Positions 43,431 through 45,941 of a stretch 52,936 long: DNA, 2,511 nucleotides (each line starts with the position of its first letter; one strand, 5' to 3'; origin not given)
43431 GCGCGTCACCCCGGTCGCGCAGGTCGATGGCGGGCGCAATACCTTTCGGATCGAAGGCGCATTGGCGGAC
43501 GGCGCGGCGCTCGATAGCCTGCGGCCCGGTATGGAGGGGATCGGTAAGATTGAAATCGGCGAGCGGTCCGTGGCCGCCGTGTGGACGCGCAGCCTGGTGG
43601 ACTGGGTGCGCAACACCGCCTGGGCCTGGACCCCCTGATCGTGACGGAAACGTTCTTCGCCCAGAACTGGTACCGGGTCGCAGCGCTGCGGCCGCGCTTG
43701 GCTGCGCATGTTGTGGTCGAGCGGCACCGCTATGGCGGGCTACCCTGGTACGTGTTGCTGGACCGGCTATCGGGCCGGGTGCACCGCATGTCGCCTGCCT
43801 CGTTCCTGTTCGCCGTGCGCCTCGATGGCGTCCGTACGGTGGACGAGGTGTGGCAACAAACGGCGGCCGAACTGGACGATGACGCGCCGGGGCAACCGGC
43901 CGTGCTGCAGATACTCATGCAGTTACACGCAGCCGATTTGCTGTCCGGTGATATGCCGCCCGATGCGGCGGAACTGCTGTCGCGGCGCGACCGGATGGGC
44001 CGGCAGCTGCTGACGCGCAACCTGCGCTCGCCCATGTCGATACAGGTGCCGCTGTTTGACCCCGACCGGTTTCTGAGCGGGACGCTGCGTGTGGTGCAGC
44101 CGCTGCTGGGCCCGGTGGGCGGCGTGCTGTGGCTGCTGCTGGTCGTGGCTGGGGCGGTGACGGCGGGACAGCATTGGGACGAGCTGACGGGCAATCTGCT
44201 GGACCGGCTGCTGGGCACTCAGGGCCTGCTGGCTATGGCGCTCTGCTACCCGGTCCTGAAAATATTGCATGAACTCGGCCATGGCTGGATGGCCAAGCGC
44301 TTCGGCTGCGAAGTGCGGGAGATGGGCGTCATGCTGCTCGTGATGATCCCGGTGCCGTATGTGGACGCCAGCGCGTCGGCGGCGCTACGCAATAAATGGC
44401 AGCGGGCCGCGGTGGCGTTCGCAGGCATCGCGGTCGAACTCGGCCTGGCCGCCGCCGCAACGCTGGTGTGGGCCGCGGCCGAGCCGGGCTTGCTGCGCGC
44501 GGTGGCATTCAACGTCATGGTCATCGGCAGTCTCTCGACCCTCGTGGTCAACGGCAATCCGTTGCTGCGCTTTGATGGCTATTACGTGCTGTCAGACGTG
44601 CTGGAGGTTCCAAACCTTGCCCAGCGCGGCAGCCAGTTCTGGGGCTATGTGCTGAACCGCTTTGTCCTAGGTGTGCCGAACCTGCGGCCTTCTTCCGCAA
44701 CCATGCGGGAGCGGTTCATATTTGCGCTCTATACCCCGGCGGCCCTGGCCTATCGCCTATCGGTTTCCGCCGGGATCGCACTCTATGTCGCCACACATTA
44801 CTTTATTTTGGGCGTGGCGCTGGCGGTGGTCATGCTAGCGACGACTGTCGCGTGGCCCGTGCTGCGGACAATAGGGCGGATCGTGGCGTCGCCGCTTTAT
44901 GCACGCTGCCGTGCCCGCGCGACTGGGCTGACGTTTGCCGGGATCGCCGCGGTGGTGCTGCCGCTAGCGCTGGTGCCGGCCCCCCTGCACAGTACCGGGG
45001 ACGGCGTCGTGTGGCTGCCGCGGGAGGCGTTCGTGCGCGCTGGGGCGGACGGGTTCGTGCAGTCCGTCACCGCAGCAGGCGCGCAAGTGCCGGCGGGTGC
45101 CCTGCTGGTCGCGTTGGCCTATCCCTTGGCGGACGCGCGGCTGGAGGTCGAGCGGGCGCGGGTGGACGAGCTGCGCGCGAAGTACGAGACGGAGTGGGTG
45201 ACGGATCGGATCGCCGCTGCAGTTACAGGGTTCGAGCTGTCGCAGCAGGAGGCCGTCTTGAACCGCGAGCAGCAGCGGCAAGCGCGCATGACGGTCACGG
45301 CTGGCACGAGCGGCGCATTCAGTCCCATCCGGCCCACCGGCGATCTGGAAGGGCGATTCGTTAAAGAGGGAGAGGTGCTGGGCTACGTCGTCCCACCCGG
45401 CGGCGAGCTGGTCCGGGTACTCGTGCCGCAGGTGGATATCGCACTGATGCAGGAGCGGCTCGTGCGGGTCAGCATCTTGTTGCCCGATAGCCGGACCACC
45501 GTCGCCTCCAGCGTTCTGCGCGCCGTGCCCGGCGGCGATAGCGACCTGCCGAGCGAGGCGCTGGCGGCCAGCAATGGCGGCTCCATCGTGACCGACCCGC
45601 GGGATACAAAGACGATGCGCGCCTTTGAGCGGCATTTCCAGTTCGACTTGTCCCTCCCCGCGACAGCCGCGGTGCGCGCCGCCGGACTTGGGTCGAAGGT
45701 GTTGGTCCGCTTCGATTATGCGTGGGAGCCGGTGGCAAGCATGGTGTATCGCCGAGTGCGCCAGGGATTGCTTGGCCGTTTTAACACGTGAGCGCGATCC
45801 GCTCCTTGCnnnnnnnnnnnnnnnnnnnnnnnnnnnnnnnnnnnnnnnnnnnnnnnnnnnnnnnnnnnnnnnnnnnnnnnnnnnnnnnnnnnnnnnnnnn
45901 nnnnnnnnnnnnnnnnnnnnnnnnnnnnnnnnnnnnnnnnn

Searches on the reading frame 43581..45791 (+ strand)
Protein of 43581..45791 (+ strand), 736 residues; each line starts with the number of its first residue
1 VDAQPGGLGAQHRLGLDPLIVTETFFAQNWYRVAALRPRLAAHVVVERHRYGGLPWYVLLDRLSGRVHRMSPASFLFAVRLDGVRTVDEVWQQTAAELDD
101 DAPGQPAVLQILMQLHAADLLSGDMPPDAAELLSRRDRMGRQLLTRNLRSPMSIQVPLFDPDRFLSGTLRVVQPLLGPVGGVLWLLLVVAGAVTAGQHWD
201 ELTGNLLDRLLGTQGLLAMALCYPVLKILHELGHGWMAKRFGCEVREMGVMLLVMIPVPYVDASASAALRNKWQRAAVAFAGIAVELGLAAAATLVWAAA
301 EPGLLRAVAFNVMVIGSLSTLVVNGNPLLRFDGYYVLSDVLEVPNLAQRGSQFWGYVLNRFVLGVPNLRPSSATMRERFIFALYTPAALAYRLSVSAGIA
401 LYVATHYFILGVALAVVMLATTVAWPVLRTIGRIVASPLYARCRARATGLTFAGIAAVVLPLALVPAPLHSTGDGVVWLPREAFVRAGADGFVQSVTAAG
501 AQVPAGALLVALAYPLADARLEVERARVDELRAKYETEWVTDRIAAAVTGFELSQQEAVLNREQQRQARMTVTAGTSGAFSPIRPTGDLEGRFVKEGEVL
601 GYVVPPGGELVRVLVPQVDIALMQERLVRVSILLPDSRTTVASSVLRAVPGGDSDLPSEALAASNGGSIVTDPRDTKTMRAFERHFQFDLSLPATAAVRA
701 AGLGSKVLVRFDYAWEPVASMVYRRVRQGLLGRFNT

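Call 4: search_protein_families(library=ncbifam, proteins=[window:43581-45791:+], max_evalue=0.01)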
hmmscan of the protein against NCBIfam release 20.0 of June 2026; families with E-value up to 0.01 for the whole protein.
window:43581-45791:+ (736 aa): 3 families
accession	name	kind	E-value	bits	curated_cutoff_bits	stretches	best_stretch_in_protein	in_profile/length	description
NF041824.1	daptide_HExxH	equivalog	2.1e-42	145.6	300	1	38-424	1-363/379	daptide biosynthesis intramembrane metalloprotease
NF058609.1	RiPP_HExxH_LiaK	equivalog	0.00019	21.1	225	1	219-346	94-217/246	YydH/LiaK family epipeptide maturation metalloprotease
TIGR04248.1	SCM_PqqD_rel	equivalog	0.0032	17.7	100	1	41-100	2-59/84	SynChlorMet cassette protein ScmD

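Call 5: search_protein_families(library=pfam, proteins=[window:43581-45791:+], max_evalue=0.01)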
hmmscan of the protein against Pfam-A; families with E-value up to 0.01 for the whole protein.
window:43581-45791:+ (736 aa): 3 families
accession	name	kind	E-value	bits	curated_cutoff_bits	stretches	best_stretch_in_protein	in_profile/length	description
PF02163.28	Peptidase_M50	-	8.9e-09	35.4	27.2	1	225-323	8-127/221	Peptidase family M50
PF05402.18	PqqD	-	0.00034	21.3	23.4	1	57-121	2-67/67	Coenzyme PQQ synthesis protein D (PqqD)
PF13437.12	HlyD_3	-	0.0009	20.4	22.2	1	590-652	17-80/106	HlyD family secretion protein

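Call 8: find_homologous_proteins(query=window:43581-45791:+, max_evalue=1e-10)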
Query window:43581-45791:+ (736 aa): 4547 proteins with E <= 1e-10 among 8000 candidates; the best 120 are listed.
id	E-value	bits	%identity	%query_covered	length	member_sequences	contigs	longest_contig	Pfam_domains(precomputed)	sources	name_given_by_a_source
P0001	0.0e+0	1608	100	100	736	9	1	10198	PF02163.29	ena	-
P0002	0.0e+0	1137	72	97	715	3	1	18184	PF02163.29,PF05402.19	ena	-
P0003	0.0e+0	1048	67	97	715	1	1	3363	PF02163.29,PF05402.19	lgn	-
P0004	0.0e+0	1042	65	97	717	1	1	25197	PF02163.29,PF05402.19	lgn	-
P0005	0.0e+0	1020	65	97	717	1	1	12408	PF02163.29,PF05402.19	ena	-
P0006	0.0e+0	1016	66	97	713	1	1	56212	PF02163.29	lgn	-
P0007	1.9e-290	983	63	97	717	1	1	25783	PF02163.29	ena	-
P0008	4.8e-289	979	62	97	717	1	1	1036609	PF02163.29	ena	-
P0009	1.1e-288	978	61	97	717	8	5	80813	PF02163.29,PF05402.19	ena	-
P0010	7.2e-287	972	60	97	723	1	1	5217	PF02163.29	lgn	-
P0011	1.5e-286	971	61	97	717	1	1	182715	PF25919.1,PF02163.29,PF05402.19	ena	-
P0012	1.7e-285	967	62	97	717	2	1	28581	PF02163.29,PF05402.19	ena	-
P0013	1.9e-283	960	61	97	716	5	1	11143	PF02163.29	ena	-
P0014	3.7e-283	959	61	97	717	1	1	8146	PF02163.29,PF05402.19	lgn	-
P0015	5.7e-283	959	61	97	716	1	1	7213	PF02163.29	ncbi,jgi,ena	jgi:putative peptide zinc metalloprotease protein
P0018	8.8e-282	955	61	97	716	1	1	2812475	PF02163.29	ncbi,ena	-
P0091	1.9e-203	696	47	97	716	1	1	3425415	PF05402.19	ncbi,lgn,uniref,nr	ncbi:peptidase, M50 family protein [Pseudooceanicola batsensis HTCC2597]|uniref:Peptidase, M50 famil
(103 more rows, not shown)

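Call 9: find_encoding_contigs(protein=P0091, flank=10000, max_places=2)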
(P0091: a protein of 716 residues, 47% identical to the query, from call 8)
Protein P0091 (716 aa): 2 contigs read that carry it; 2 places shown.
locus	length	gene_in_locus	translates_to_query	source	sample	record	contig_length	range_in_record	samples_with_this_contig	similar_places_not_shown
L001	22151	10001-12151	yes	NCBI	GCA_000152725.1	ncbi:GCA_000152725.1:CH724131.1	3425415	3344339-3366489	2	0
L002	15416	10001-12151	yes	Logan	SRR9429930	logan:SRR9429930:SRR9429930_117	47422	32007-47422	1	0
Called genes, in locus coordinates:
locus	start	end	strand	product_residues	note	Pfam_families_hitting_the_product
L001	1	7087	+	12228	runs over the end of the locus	-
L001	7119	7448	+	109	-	PF11950:DUF3467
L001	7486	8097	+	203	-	-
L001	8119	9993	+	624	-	PF13185:GAF_2 (faint), PF01590:GAF, PF25919:BSH_CusB (weak), PF25973:BSH_CzcB (weak)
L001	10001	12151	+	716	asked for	PF05402:PqqD (weak)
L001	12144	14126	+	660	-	PF07517:SecA_DEAD, PF01043:SecA_PP_bind, PF21090:P-loop_SecA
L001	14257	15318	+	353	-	PF00005:ABC_tran, PF13304:AAA_21 (faint), PF08402:TOBE_2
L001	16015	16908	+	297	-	PF00528:BPD_transp_1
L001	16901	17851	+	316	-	PF00528:BPD_transp_1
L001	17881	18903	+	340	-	PF01547:SBP_bac_1, PF13531:SBP_bac_11 (faint), PF13416:SBP_bac_8, PF13343:SBP_bac_6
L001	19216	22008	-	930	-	PF00069:Pkinase, PF07714:PK_Tyr_Ser-Thr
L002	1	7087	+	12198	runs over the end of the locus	-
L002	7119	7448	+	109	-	PF11950:DUF3467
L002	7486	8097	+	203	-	-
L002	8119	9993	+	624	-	PF13185:GAF_2 (faint), PF01590:GAF, PF25919:BSH_CusB (weak), PF25973:BSH_CzcB (weak)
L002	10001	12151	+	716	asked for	PF05402:PqqD (weak)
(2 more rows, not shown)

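Call 10: find_encoding_contigs(protein=P0018, flank=10000, max_places=2)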
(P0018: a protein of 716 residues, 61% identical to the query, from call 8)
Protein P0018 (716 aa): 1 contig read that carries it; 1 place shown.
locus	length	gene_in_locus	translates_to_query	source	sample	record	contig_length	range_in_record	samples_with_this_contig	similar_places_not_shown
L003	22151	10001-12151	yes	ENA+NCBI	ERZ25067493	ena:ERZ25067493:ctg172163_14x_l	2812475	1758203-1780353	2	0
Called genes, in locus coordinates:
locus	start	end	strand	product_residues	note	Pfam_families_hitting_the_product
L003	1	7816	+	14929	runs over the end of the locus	-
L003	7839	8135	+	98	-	PF11950:DUF3467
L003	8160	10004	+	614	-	PF25919:BSH_CusB (faint), PF25917:BSH_RND (weak), PF25973:BSH_CzcB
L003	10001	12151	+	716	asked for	PF02163:Peptidase_M50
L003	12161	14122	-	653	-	PF07517:SecA_DEAD, PF00270:DEAD (weak), PF01043:SecA_PP_bind, PF21090:P-loop_SecA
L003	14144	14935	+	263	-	PF25919:BSH_CusB (faint), PF25917:BSH_RND (faint), PF25973:BSH_CzcB, PF25984:BSH_YknX (faint), PF25954:Beta-barrel_RND_2 (weak)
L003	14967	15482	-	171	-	-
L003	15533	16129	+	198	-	-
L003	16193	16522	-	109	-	-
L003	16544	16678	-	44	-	-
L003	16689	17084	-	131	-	PF13924:Lipocalin_5 (weak)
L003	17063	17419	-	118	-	-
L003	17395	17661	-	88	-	-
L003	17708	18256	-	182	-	PF02627:CMD (weak)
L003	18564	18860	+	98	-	PF03972:MmgE_PrpD_N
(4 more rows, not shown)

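Call 16: search_dna_similar(query=window:43581-45791:+, collection=plasmids, mode=protein, max_evalue=1e-20, max_rows=40)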
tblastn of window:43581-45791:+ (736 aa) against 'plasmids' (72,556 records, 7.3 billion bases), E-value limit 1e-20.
Records with a match: 63; places in all: 65; records where one place covers at least 80% of the query: 13.
Best place of each record, by identity: <60% 63.
By first word of the organism name: Escherichia 17; Azospirillum 13; Citrobacter 8; Rhizobium 3; Burkholderia 2; Cupriavidus 2; Pseudosulfitobacter 1; Mesorhizobium 1; Methylosinus 1; Pseudohalocynthiibacter 1; and 14 more.
By predicted mobility (MOB-suite, as given by PLSDB): non-mobilizable 47; conjugative 9; mobilizable 7.
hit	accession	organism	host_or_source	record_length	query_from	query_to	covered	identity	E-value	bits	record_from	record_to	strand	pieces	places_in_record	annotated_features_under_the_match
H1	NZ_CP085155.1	Pseudosulfitobacter sp. DSM 107133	cell culture,Seawater from the North ...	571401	9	735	99%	46.4%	5e-168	543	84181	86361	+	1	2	PqqD family peptide modification chaperone | efflux RND transporter periplasmic adaptor subunit | translocase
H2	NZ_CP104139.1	Rhizobium sp. WSM1274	Vicia sp.,cell culture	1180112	19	735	97%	45.9%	6e-169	546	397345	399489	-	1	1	record has no annotation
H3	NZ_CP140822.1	Rhizobium johnstonii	Trifolium pratense,whole organism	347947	19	735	97%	45.9%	3e-163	529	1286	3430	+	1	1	PqqD family peptide modification chaperone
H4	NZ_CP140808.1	Rhizobium beringeri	Trifolium pratense,whole organism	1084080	19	735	97%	45.6%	1e-159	519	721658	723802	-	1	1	record has no annotation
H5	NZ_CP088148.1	Mesorhizobium ciceri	Cicer arietinum L.,cell culture,radical ...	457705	20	735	97%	44.6%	1e-163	530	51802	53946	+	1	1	hypothetical protein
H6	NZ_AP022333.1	Methylosinus sp. C49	-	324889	27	736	96%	40.8%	2e-134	446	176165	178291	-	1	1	PqqD family protein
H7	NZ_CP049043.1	Pseudohalocynthiibacter aestuariivivens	pure culutre,Seawater recirculating ...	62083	20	735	97%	40.3%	1e-122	412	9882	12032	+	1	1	PqqD family protein | HlyD family efflux transporter periplasmic adaptor subunit | hypothetical protein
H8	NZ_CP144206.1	Sinorhizobium chiapasense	mixed culture,rhizosphere soil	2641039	24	736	97%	40.4%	4e-125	419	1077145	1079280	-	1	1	none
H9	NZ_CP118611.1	Ensifer adhaerens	Pure isolate,Rhizosphere of Cyperus ...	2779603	24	736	97%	40.2%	2e-131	437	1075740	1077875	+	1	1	none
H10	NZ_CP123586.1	Alisedimentitalea scapharcae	Anadara broughtonii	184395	1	736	100%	38.2%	4e-111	378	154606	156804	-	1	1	peptidase M50 | HlyD family efflux transporter periplasmic adaptor subunit | preprotein translocase subunit SecA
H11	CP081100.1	Rhodobacteraceae bacterium M382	-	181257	1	736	100%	38.0%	4e-111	378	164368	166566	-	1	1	M50 family metallopeptidase | efflux RND transporter periplasmic adaptor subunit | preprotein translocase subunit SecA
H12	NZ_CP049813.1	Pontibrevibacter nitratireducens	-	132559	13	735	98%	35.9%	3e-108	370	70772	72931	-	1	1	PqqD family peptide modification chaperone | efflux RND transporter periplasmic adaptor subunit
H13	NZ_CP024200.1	Thalassospira marina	-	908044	30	736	96%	33.1%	2e-93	326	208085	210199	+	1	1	biotin/lipoyl-binding protein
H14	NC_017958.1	Tistrella mobilis KA081020-065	-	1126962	53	624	78%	30.7%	1e-31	140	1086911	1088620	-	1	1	record has no annotation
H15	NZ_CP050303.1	Phyllobacterium sp. 628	Oxytropis pumilio,cell culture,root ...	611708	51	602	75%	27.6%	5e-25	119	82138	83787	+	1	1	HlyD family efflux transporter periplasmic adaptor subunit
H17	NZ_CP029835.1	Azospirillum ramasamyi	single cell,Cow dung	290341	152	611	63%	31.6%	5e-28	129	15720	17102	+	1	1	HlyD family efflux transporter periplasmic adaptor subunit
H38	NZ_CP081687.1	Escherichia coli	-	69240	218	408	26%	38.2%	6e-21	106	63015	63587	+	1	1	HlyD family efflux transporter periplasmic adaptor subunit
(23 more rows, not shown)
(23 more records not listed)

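Call 18: get_annotated_region(hit=H7, flank=20000)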
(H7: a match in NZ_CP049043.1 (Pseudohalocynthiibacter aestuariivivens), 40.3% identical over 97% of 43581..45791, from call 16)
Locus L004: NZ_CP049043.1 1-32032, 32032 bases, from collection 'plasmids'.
description: Pseudohalocynthiibacter aestuariivivens strain RR4-35 plasmid pRR4-35_6, complete sequence
organism: Pseudohalocynthiibacter aestuariivivens (NCBI taxid 1591409)
taxonomy: Bacteria; Pseudomonadota; Alphaproteobacteria; Rhodobacterales; Paracoccaceae; Pseudohalocynthiibacter; Pseudohalocynthiibacter aestuariivivens
host: -; source: pure culutre,Seawater recirculating aquaculture system biofilter; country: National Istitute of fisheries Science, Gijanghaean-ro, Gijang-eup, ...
typing (MOB-suite, as given by PLSDB): non-mobilizable
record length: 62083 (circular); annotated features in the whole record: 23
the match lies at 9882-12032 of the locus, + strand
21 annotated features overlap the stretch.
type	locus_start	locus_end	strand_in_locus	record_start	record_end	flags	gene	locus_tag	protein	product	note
CDS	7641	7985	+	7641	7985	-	-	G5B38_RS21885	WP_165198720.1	DUF3467 domain-containing protein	-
CDS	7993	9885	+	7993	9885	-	-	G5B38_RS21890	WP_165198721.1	HlyD family efflux transporter periplasmic adaptor subunit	-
CDS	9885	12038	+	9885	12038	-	-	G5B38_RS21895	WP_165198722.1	PqqD family protein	-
CDS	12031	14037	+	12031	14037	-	-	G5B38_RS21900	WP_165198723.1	hypothetical protein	-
CDS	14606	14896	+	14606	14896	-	-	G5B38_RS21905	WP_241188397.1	hypothetical protein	-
CDS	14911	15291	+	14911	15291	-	-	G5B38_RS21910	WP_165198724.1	hypothetical protein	-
CDS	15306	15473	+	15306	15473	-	-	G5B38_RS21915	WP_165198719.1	hypothetical protein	-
CDS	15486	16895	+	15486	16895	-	-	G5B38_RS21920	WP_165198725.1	amino acid permease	GO:0055085 - transmembrane transport [Evidence IEA]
CDS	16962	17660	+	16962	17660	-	-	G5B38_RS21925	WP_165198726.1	hypothetical protein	-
CDS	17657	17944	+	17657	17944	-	-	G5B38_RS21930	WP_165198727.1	hypothetical protein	-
CDS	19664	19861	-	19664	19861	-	-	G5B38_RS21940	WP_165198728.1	DUF2783 domain-containing protein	-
CDS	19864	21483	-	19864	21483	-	-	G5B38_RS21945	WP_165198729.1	FAD-dependent oxidoreductase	-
CDS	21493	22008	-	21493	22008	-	-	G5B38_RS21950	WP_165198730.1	DinB family protein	-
CDS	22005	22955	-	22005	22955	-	-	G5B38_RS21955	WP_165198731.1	MBL fold metallo-hydrolase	-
CDS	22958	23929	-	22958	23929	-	-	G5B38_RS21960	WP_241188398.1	fumarylacetoacetate hydrolase family protein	-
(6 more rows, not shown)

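Call 68: get_annotated_region(hit=H15, flank=12000)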
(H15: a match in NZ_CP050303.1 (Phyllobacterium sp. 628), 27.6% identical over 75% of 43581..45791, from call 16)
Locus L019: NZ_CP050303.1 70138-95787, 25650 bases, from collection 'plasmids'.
description: Phyllobacterium sp. 628 plasmid p_1, complete sequence
organism: Phyllobacterium sp. 628 (NCBI taxid 2718938)
taxonomy: Bacteria; Pseudomonadota; Alphaproteobacteria; Hyphomicrobiales; Phyllobacteriaceae; Phyllobacterium; Phyllobacterium sp. 628
host: -; source: Oxytropis pumilio,cell culture,root nodule; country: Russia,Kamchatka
typing (MOB-suite, as given by PLSDB): non-mobilizable
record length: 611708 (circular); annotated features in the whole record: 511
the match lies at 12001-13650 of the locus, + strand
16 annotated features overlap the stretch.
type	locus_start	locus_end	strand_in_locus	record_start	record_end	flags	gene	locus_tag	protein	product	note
CDS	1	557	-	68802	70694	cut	-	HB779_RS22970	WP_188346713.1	sugar phosphate isomerase/epimerase and 4-hydroxyphenylpyruvate domain-containing protein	-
CDS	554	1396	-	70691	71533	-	-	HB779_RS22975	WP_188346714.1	3-keto-5-aminohexanoate cleavage protein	-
CDS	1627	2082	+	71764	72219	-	aroQ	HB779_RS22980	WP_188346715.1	type II 3-dehydroquinate dehydratase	GO:0009423 - chorismate biosynthetic process [Evidence IEA]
CDS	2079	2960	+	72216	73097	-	-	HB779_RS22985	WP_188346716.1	shikimate dehydrogenase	GO:0019632 - shikimate metabolic process [Evidence IEA]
CDS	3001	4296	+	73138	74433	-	-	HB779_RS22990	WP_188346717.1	MFS transporter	GO:0055085 - transmembrane transport [Evidence IEA]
CDS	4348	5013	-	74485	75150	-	-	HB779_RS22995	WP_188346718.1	TetR/AcrR family transcriptional regulator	GO:0006355 - regulation of DNA-templated transcription [Evidence IEA]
CDS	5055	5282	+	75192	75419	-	-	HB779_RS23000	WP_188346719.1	hypothetical protein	-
CDS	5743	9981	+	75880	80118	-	-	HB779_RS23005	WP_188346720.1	type III effector HrpK domain-containing protein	-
CDS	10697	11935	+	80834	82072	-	-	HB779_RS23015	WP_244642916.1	HlyD family efflux transporter periplasmic adaptor subunit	-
CDS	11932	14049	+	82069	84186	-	-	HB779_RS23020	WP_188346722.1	HlyD family efflux transporter periplasmic adaptor subunit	-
CDS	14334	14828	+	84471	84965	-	-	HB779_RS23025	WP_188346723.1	hypothetical protein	-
CDS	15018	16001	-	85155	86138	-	-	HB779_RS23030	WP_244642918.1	hypothetical protein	-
CDS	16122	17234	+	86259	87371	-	-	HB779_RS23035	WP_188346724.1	hypothetical protein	-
CDS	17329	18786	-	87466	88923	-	-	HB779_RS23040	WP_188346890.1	HlyD family type I secretion periplasmic adaptor subunit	GO:0030253 - protein secretion by the type I secretion system [Evidence IEA]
CDS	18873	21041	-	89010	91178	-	-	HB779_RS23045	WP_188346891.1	type I secretion system permease/ATPase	GO:0030253 - protein secretion by the type I secretion system [Evidence IEA]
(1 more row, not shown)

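Call 69: get_annotated_region(hit=H17, flank=12000)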
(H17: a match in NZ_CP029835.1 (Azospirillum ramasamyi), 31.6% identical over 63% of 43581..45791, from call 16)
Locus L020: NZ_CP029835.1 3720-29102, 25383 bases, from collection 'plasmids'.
description: Azospirillum ramasamyi strain M2T2B2 plasmid unnamed5, complete sequence
organism: Azospirillum ramasamyi (NCBI taxid 682998)
taxonomy: Bacteria; Pseudomonadota; Alphaproteobacteria; Rhodospirillales; Azospirillaceae; Azospirillum; Azospirillum ramasamyi
host: -; source: single cell,Cow dung; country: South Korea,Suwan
typing (MOB-suite, as given by PLSDB): non-mobilizable; replicon rep_cluster_1806
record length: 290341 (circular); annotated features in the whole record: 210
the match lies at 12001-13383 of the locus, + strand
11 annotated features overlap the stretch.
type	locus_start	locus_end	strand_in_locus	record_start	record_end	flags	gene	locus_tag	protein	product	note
CDS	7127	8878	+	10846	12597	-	-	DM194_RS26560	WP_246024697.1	TolC family protein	GO:0055085 - transmembrane transport [Evidence IEA]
CDS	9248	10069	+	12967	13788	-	-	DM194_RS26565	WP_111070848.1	efflux RND transporter periplasmic adaptor subunit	GO:0006810 - transport [Evidence IEA]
CDS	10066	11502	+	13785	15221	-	-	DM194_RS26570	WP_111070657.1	HlyD family efflux transporter periplasmic adaptor subunit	-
CDS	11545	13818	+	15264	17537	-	-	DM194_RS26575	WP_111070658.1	HlyD family efflux transporter periplasmic adaptor subunit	-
CDS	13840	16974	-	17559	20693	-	-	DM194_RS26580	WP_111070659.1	M10 family metallopeptidase C-terminal domain-containing protein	-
CDS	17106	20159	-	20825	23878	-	-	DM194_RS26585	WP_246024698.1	glycosyltransferase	-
CDS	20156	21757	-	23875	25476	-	-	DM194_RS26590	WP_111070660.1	glycosyltransferase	-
CDS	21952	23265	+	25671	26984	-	-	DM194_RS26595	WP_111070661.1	tetratricopeptide repeat protein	-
CDS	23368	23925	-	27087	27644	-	-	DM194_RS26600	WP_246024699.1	hypothetical protein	-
CDS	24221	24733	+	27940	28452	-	-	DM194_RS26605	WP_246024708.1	SIS domain-containing protein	-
CDS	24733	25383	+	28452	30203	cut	-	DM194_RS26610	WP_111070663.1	glycosyltransferase family 41 protein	-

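Call 70: get_annotated_region(hit=H38, flank=8000)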
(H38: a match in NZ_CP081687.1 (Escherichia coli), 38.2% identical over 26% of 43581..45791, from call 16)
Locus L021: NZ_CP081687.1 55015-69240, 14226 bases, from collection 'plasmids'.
description: Escherichia coli strain 0H23 plasmid unnamed3, complete sequence
organism: Escherichia coli (NCBI taxid 562)
taxonomy: Bacteria; Pseudomonadota; Gammaproteobacteria; Enterobacterales; Enterobacteriaceae; Escherichia; Escherichia coli
host: -; source: -; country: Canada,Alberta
typing (MOB-suite, as given by PLSDB): non-mobilizable; replicon IncFIA,IncFIB
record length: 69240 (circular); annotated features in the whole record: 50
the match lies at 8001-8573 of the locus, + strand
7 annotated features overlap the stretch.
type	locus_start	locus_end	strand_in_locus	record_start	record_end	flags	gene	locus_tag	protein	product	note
CDS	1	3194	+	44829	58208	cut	-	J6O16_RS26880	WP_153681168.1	Ig-like domain-containing protein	-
CDS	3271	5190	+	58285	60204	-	-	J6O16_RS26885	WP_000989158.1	TolC family protein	GO:0055085 - transmembrane transport [Evidence IEA]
CDS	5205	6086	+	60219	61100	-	-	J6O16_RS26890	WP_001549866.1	efflux RND transporter periplasmic adaptor subunit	GO:0006810 - transport [Evidence IEA]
CDS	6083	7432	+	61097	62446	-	-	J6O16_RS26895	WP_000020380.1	HlyD family efflux transporter periplasmic adaptor subunit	-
CDS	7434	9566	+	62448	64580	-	-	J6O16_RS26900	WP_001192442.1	HlyD family efflux transporter periplasmic adaptor subunit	-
CDS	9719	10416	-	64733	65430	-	-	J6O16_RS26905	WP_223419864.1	IS1-like element IS1B family transposase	GO:0006313 - DNA transposition [Evidence IEA]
CDS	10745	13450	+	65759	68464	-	malT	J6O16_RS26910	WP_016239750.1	HTH-type transcriptional regulator MalT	GO:0006355 - regulation of DNA-templated transcription [Evidence IEA]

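Call 73: search_protein_families(library=pfam, proteins=[L020:11545-13818:+, L019:11932-14049:+], max_evalue=0.01)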
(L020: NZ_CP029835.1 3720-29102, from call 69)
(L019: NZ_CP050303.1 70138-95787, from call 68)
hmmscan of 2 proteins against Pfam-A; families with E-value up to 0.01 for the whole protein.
L020:11545-13818:+ (757 aa): 3 families
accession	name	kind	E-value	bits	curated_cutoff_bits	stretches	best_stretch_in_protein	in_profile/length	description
PF02163.28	Peptidase_M50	-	2.7e-08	33.9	27.2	1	223-297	6-100/221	Peptidase family M50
PF13437.12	HlyD_3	-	4.6e-08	34.2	22.2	1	573-653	1-80/106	HlyD family secretion protein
PF16576.10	HlyD_D23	-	1.7e-05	24.7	30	1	481-652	19-187/214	Barrel-sandwich domain of CusB or HlyD membrane-fusion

L019:11932-14049:+ (705 aa): 5 families
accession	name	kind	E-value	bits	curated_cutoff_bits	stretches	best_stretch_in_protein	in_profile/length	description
PF13437.12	HlyD_3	-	1.9e-12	48.3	22.2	2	543-617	1-74/106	HlyD family secretion protein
PF13533.13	Biotin_lipoyl_2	-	4.9e-09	36.2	29.8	1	459-482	8-31/32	Biotin-lipoyl like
PF16576.10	HlyD_D23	-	1.3e-08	34.8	30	1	456-599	24-164/214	Barrel-sandwich domain of CusB or HlyD membrane-fusion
PF02163.28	Peptidase_M50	-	4.8e-06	26.5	27.2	1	191-272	4-105/221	Peptidase family M50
PF00364.28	Biotin_lipoyl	-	0.0025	18.1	22.1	1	453-482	44-73/73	Biotin-requiring enzyme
